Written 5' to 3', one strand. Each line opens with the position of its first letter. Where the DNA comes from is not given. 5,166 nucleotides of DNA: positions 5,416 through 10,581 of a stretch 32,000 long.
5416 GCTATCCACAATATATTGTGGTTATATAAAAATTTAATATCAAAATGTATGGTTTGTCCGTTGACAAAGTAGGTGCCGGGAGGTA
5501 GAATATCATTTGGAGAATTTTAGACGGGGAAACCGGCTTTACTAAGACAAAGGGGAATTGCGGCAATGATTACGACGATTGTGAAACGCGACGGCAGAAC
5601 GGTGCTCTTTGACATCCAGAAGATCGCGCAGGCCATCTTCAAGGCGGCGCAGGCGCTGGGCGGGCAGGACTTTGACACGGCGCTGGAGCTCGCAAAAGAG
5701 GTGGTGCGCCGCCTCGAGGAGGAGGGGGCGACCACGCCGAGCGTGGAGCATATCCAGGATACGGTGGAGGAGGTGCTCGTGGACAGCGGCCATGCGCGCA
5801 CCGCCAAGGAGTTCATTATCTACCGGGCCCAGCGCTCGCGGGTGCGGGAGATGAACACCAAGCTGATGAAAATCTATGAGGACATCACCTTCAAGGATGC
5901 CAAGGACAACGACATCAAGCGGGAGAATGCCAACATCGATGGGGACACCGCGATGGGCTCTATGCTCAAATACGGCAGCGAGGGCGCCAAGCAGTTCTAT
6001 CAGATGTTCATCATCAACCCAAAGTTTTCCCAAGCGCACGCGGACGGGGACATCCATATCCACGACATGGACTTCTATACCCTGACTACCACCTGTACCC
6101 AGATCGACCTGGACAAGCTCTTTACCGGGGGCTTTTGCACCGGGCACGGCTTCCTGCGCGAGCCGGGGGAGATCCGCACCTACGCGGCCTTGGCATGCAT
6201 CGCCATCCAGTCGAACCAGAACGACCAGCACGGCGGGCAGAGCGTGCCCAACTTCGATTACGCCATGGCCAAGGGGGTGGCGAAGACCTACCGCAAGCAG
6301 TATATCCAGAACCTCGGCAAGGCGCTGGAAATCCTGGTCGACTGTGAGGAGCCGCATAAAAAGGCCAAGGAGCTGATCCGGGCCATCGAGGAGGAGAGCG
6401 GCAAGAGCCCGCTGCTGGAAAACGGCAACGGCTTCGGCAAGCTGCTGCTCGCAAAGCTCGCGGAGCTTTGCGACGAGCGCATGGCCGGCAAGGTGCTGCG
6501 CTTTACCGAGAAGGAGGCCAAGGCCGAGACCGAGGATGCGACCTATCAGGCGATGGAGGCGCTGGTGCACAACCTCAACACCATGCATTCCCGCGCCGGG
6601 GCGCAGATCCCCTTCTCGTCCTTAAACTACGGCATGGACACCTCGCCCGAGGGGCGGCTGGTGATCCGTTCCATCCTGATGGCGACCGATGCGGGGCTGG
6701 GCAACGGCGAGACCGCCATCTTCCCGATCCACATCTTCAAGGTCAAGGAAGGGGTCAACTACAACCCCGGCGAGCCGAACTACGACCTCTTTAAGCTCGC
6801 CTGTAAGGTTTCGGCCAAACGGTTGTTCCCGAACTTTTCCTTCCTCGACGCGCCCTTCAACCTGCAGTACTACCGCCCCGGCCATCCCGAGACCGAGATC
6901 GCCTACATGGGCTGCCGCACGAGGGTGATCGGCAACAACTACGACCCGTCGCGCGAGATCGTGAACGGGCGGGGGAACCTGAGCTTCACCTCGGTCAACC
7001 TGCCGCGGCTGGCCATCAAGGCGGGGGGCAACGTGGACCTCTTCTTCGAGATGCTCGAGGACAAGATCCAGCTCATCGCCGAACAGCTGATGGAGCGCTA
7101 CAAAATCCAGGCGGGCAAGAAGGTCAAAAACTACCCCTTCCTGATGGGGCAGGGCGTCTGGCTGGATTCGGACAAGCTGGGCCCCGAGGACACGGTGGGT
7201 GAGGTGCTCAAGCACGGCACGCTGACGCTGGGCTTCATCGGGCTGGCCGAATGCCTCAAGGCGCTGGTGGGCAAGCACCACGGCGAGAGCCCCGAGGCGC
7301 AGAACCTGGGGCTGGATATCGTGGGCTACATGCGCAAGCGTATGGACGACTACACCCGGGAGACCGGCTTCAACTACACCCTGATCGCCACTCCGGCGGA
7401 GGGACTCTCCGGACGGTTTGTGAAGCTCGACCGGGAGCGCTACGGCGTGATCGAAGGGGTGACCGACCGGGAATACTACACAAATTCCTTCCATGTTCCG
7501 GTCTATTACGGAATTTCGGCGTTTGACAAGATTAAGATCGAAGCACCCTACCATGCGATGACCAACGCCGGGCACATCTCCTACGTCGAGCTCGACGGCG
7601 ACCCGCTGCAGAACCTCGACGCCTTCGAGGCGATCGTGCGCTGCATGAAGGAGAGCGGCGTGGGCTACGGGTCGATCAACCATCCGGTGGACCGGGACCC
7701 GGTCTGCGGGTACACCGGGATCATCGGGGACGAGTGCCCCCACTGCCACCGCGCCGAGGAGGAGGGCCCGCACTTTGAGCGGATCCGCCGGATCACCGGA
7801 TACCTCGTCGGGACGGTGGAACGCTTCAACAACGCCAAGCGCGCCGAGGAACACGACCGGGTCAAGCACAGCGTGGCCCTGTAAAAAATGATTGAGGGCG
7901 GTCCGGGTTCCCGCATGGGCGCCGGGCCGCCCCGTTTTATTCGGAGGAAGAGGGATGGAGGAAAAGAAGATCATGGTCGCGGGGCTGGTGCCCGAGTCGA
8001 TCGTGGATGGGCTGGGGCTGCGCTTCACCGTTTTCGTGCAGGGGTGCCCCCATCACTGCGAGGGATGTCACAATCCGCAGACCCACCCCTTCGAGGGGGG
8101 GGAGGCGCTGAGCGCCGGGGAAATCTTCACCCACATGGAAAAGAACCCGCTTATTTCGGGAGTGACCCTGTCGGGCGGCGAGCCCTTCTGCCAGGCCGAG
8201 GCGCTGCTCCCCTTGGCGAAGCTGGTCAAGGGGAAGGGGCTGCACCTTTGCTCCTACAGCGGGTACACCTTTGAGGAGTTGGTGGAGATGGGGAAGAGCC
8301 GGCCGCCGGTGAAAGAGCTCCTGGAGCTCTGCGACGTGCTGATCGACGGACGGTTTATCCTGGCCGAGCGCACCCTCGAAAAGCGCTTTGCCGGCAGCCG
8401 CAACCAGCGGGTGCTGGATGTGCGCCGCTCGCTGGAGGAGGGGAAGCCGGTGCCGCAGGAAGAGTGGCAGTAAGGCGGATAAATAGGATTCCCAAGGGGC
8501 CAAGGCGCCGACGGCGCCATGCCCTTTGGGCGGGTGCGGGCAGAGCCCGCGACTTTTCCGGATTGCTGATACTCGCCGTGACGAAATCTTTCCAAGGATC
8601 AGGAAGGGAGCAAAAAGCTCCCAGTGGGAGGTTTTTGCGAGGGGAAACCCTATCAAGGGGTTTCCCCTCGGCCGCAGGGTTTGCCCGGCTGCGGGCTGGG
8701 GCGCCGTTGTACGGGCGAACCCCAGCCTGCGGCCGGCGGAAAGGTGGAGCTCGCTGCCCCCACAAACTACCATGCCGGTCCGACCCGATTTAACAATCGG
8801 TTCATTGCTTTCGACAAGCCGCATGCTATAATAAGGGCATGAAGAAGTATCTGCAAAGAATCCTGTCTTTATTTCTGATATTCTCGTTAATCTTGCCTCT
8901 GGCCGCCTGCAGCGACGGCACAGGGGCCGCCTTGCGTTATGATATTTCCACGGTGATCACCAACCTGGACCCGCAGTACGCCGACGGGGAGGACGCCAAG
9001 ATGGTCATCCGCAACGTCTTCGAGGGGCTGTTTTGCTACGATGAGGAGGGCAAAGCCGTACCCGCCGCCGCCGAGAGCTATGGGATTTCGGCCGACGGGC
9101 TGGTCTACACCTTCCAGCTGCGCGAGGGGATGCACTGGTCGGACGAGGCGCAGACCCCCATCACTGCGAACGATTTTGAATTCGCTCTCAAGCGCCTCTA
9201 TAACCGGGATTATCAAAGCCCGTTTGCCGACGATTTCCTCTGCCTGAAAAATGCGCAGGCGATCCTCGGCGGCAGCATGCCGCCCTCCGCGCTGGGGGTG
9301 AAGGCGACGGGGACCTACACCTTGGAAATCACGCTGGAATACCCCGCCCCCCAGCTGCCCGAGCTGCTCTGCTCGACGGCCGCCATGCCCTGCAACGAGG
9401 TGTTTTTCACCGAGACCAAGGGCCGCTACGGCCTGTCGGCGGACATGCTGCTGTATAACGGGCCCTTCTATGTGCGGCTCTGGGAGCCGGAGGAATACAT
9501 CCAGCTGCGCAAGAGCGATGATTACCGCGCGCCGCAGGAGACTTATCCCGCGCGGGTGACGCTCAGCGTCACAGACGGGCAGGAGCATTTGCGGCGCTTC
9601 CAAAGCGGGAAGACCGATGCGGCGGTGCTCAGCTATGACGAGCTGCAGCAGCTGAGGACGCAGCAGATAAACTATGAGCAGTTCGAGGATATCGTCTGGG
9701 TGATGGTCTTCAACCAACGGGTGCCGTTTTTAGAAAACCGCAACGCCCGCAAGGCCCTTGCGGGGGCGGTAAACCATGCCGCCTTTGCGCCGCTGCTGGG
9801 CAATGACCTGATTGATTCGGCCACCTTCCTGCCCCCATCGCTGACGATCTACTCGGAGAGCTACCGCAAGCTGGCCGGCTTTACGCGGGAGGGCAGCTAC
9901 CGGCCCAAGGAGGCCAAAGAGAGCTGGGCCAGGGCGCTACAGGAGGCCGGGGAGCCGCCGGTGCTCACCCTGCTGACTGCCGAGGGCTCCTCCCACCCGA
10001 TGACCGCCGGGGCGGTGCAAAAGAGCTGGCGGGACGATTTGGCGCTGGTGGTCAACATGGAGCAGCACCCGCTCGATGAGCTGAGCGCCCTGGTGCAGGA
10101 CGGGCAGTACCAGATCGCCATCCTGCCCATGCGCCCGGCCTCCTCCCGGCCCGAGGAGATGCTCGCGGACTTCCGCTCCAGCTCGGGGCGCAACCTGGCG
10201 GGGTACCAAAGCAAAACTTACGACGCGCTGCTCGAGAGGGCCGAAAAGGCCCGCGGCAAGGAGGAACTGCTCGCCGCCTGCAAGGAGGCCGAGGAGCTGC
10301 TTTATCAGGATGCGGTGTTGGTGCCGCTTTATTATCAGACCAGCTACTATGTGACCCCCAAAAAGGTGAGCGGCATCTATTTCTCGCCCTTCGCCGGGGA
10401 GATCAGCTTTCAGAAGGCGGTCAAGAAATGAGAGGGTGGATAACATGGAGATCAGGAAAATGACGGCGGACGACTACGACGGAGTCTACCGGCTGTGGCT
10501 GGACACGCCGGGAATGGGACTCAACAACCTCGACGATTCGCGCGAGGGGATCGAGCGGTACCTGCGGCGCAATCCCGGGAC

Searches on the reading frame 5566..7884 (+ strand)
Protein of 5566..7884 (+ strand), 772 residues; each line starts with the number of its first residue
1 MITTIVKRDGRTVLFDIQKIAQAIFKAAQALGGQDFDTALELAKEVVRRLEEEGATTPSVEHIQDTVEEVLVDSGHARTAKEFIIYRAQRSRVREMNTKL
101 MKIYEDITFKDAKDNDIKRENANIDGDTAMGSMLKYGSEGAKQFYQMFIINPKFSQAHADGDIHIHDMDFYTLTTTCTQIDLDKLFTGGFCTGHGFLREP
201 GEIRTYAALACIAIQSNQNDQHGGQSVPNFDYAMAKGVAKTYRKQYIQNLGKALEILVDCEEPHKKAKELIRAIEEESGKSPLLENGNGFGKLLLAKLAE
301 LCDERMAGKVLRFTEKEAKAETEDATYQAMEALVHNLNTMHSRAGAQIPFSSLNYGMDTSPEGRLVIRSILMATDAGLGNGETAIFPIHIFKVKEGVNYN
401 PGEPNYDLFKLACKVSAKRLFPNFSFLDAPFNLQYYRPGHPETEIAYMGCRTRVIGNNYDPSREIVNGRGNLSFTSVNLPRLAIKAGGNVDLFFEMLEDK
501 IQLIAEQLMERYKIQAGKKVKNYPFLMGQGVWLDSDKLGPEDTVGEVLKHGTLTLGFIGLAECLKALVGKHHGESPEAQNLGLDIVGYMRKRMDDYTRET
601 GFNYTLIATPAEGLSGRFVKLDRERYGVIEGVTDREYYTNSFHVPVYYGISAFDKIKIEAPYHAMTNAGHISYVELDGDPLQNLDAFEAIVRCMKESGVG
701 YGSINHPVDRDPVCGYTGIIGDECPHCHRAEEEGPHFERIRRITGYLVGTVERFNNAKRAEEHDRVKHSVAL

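Call 14: search_protein_families(library=pfam, proteins=[window:5566-7884:+])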
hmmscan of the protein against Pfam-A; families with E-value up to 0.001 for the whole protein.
window:5566-7884:+ (772 aa): 3 families
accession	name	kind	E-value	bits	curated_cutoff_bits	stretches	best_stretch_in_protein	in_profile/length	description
PF13597.11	NRDD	-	1.9e-203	677.6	26.2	1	120-768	1-562/562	Anaerobic ribonucleoside-triphosphate reductase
PF03477.21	ATP-cone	-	5.7e-22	78.5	25.8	1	4-91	2-87/88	ATP cone domain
PF01228.26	Gly_radical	-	9.2e-05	23.4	22.2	1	649-748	4-103/106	Glycine radical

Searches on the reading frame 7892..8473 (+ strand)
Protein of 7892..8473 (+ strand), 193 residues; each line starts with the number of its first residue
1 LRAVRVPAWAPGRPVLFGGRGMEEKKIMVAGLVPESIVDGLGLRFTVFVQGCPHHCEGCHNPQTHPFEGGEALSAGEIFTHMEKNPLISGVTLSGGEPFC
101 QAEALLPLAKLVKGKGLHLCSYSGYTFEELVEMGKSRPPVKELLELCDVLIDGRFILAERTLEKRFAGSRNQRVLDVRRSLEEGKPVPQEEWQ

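Call 50: search_protein_families(library=pfam, proteins=[window:7892-8473:+], max_evalue=0.01)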
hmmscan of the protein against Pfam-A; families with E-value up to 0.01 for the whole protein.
window:7892-8473:+ (193 aa): 2 families
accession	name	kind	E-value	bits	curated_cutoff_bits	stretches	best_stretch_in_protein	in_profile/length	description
PF13353.11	Fer4_12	-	1e-36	126.7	22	1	38-174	1-136/137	4Fe-4S single cluster domain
PF04055.27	Radical_SAM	-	3e-07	31.2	29.5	1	47-131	2-94/166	Radical SAM superfamily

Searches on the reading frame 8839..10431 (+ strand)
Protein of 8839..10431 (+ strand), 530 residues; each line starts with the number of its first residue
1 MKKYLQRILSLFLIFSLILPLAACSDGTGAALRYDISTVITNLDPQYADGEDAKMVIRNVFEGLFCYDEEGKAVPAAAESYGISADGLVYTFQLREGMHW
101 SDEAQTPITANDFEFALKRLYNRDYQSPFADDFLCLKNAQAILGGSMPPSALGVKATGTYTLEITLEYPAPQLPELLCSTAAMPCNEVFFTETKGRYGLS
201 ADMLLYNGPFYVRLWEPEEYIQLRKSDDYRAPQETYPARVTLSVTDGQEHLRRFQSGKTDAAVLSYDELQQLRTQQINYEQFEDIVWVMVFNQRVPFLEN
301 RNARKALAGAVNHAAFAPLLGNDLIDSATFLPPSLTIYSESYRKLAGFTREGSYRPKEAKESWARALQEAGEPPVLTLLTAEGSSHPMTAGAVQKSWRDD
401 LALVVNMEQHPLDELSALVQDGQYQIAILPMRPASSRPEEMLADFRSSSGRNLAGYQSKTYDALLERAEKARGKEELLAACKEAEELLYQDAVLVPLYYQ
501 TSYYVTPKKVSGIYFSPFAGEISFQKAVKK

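Call 14: search_protein_families(library=pfam, proteins=[window:8839-10431:+])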
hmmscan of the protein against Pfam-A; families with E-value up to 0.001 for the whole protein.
window:8839-10431:+ (530 aa): 1 family
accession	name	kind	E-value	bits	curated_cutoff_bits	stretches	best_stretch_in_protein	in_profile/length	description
PF00496.27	SBP_bac_5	-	3.9e-56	191.2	32.4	1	73-450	2-365/368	Bacterial extracellular solute-binding proteins, family 5 Middle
